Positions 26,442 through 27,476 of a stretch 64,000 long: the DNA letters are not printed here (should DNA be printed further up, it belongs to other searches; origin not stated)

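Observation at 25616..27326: Ku is paired with a ligase-like gene whose catalytic lysine motif is destroyed (KxDG becomes WWPG) and which lacks an OB domain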

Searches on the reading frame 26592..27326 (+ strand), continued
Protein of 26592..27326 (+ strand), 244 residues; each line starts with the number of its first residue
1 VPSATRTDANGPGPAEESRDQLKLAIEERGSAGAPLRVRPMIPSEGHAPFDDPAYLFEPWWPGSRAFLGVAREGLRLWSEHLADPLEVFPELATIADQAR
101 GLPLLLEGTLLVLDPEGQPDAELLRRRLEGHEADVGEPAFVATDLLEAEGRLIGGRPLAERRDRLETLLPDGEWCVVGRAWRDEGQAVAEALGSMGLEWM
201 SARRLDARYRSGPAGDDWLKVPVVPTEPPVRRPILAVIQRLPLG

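Call 68: search_protein_families(library=pfam, proteins=[L023:2634-4298:+, L023:4821-5750:+, L023:6087-7313:+, L023:7310-8359:+, L083:1950-3290:+, P0266, P0307, P0353], max_evalue=0.01)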
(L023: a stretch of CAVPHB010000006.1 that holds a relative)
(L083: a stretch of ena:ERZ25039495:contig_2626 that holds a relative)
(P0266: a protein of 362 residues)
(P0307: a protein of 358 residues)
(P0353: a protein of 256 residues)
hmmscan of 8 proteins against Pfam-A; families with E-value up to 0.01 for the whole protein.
L023:2634-4298:+ (554 aa): 3 families
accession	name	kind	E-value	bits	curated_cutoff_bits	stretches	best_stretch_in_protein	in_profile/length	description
PF01979.26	Amidohydro_1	-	1.7e-45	156.2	25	1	127-433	1-333/345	Amidohydrolase family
PF00449.26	Urease_alpha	-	5.4e-35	120.8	23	1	4-121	2-121/121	Urease alpha-subunit, N-terminal domain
PF07969.17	Amidohydro_3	-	4.6e-06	26.8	29.7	1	380-433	402-455/472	Amidohydrolase family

L023:4821-5750:+ (309 aa): 1 family
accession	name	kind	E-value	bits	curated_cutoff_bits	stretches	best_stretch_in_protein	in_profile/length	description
PF02735.22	Ku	-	1.2e-35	123.5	25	1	12-186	2-179/190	Ku70/Ku80 beta-barrel domain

L023:6087-7313:+ (408 aa): 0 families

L023:7310-8359:+ (349 aa): 1 family
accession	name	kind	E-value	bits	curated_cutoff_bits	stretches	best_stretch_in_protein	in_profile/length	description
PF00413.30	Peptidase_M10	-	6.7e-07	29.8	24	1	152-190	103-141/159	Matrixin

L083:1950-3290:+ (446 aa): 0 families

P0266 (362 aa): 2 families
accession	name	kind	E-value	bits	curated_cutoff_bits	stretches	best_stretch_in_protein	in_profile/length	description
PF01068.26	DNA_ligase_A_M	-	1.7e-14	54.4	26.2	1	35-209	17-200/204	ATP dependent DNA ligase domain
PF04679.21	DNA_ligase_A_C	-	0.0012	19.7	27.5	1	235-321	8-92/94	ATP dependent DNA ligase C terminal region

P0307 (358 aa): 2 families
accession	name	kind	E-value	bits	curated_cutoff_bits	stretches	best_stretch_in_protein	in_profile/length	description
PF01068.26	DNA_ligase_A_M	-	2.6e-22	80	26.2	1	42-212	16-203/204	ATP dependent DNA ligase domain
PF04679.21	DNA_ligase_A_C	-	0.005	17.7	27.5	0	270-319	43-93/94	ATP dependent DNA ligase C terminal region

P0353 (256 aa): 1 family
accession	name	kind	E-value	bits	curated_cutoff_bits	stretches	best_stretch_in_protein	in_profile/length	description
PF01068.26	DNA_ligase_A_M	-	5e-07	30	26.2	1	100-214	72-200/204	ATP dependent DNA ligase domain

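Call 69: find_related_loci(query=A1, collection=viral_contigs, flank=6000)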
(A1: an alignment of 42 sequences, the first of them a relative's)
Query A1 (244 aa) in viral_contigs; peptide patterns used: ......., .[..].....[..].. (x = any residue, [..] = any of these).
53 stretches matched a pattern, but none encodes a relative of the query by tblastn (E <= 1e-3).

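Call 71: search_protein_families(library=padloc, proteins=[window:26592-27326:+, L083:1950-3290:+, P0353], max_evalue=0.01)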
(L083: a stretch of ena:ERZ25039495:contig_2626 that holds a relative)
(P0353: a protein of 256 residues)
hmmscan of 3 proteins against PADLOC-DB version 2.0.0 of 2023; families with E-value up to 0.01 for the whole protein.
window:26592-27326:+ (244 aa): 0 families

L083:1950-3290:+ (446 aa): 0 families

P0353 (256 aa): 0 families

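Call 72: search_protein_families(library=phrogs, proteins=[window:26592-27326:+, L083:1950-3290:+], max_evalue=0.01)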
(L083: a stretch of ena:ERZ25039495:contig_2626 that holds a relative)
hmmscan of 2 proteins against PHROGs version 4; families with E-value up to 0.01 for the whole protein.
window:26592-27326:+ (244 aa): 0 families

L083:1950-3290:+ (446 aa): 0 families
